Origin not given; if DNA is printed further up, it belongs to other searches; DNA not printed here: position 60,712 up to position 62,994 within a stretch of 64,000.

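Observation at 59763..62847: Translationally coupled pair of domain-less proteins: a polytopic membrane protein and a 661-aa signal-anchored protein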

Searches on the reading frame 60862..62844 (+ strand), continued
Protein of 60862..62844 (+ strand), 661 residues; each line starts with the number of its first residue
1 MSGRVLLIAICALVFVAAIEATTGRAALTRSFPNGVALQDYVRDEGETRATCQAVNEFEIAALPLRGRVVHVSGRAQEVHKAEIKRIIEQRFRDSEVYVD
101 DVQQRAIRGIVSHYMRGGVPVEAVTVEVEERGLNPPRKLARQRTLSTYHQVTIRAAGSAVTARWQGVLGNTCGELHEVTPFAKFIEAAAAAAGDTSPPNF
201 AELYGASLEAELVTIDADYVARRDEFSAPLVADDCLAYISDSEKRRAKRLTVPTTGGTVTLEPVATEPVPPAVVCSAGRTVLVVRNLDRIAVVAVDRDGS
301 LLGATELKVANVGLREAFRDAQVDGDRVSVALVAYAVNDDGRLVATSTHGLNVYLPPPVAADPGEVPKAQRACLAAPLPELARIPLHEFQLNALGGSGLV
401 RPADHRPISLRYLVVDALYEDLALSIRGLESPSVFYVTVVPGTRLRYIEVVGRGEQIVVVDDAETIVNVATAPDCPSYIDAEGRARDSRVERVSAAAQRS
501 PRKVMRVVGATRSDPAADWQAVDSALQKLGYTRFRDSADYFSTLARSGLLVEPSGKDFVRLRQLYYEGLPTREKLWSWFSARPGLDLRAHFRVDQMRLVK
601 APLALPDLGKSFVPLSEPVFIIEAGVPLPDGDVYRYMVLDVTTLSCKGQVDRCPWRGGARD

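Call 56: fold_search(model_id=the predicted structure, library=pdb)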
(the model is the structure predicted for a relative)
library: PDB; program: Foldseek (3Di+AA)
matches with E <= 10: 1563; with E <= 0.001: 0
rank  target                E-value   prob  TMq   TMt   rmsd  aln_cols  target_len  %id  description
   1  7mx5_B                2.0e-03  0.44  0.11  0.17  22.4       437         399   10  Crystal structure of TolB from Acinetobacter baumannii (released 2021-05-26)
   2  6x04_A                4.6e-03  0.63  0.13  0.21  19.4       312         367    9  Nup133 (aa55-481) from S. cerevisiae bound by VHH-SAN5 (released 2020-12-09)
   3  8d2j_A                1.5e-02  0.12  0.07  0.09  22.1       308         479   11  A novel insecticidal protein from ferns IPD113_Cow. (released 2023-11-08)
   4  8d2j_B                1.7e-02  0.11  0.07  0.09  22.2       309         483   10  A novel insecticidal protein from ferns IPD113_Cow. (released 2023-11-08)
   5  8d2j_D                2.2e-02  0.10  0.07  0.09  22.1       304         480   11  A novel insecticidal protein from ferns IPD113_Cow. (released 2023-11-08)
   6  8d2j_C                2.5e-02  0.09  0.07  0.08  20.6       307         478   10  A novel insecticidal protein from ferns IPD113_Cow. (released 2023-11-08)
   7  1ex0_B                2.8e-02  0.05  0.06  0.05  23.6       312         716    9  HUMAN FACTOR XIII, MUTANT W279F ZYMOGEN (released 2003-12-23)
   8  2vwd_A                3.5e-02  0.54  0.09  0.13  14.2       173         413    6  Nipah Virus Attachment Glycoprotein (released 2008-10-07)
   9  6jsa                  3.5e-02  0.38  0.06  0.21  18.0       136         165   10  Crystal structure of the C-terminal domain of HtaA from Corynebacterium glutamicum (released 2019-11-20)
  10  6vy5_A                3.9e-02  0.16  0.09  0.14  18.8       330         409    6  Crystal structure of Nipah receptor binding protein head domain in complex with human neutralizing antibody HENV-26 (released 2021-01-06)
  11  8cmt_A                3.9e-02  0.05  0.06  0.06  23.2       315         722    8  Structure of the plasma coagulation Factor XIII A2B2 heterotetrameric complex. (released 2024-09-11)
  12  5mxb                  4.3e-02  0.35  0.10  0.28   9.6       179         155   10  Crystal structure of yellow lupin LLPR-10.2B protein in complex with melatonin (released 2018-04-18)
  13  8pu0_A                4.3e-02  0.18  0.10  0.06  20.7       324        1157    9  Cryo-EM structure of human Elp123 in complex with tRNA, desulpho-CoA, 5'-deoxyadenosine and methionine (released 2024-04-17)
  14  1evu_B                4.3e-02  0.03  0.06  0.05  23.3       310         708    8  HUMAN FACTOR XIII WITH CALCIUM BOUND IN THE ION SITE (released 2000-05-10)
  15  2qim                  5.4e-02  0.35  0.10  0.28   9.4       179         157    9  Crystal Structure of Pathogenesis-related Protein LlPR-10.2B from yellow lupine in complex with Cytokinin (released 2008-04-29)
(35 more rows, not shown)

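Call 60: search_protein_families(library=pfam, alignment_id=A1, max_evalue=1)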
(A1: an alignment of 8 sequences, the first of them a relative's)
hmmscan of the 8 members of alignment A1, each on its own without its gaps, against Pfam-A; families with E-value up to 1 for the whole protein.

A. member 1, P0001 (661 aa): 0 families

B. families by the number of members that match (of 8 scanned): 3 families
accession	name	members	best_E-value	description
PF04304.18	DUF454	1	0.13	Protein of unknown function (DUF454)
PF24881.1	DUF7739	1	0.19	Domain of unknown function (DUF7739)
PF17431.7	YpmT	1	0.49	Uncharacterized YmpT-like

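Call 70: search_dna_similar(query=P0001, collection=plasmids, mode=protein, max_evalue=0.001)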
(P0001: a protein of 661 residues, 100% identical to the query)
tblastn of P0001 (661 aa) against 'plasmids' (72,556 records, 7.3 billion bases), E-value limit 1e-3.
No match.

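Call 72: find_related_loci(query=A1, collection=viral_contigs, flank=5000)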
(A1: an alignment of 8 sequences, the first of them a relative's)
Query A1 (661 aa) in viral_contigs; peptide patterns used: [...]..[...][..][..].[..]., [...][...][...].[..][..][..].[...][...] (x = any residue, [..] = any of these).
53 stretches matched a pattern, but none encodes a relative of the query by tblastn (E <= 1e-3).

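Call 78: find_encoding_contigs(protein=P0007, flank=5000, max_places=2)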
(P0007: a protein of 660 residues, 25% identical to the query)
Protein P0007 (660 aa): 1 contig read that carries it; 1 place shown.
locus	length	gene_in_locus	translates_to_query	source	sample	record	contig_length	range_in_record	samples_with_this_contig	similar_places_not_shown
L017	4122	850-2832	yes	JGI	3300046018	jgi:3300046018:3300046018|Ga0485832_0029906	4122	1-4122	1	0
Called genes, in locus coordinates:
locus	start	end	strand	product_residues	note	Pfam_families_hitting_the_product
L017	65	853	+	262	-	-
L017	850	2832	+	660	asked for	-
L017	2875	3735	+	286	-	-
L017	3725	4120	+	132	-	?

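Call 79: find_encoding_contigs(protein=P0009, flank=5000, max_places=2)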
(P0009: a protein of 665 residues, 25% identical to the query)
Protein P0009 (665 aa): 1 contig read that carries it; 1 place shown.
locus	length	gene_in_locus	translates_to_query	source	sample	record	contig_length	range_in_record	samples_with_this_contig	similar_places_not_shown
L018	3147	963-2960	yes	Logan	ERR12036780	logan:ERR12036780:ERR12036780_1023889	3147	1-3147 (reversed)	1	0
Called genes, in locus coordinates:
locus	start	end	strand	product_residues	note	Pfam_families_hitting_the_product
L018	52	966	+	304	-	-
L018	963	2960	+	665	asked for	-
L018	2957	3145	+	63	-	?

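Call 88: search_dna_similar(query=P0001, collection=phages, mode=protein, max_evalue=0.01)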
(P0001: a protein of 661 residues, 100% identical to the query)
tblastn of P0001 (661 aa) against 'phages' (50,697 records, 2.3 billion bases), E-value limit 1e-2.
No match.
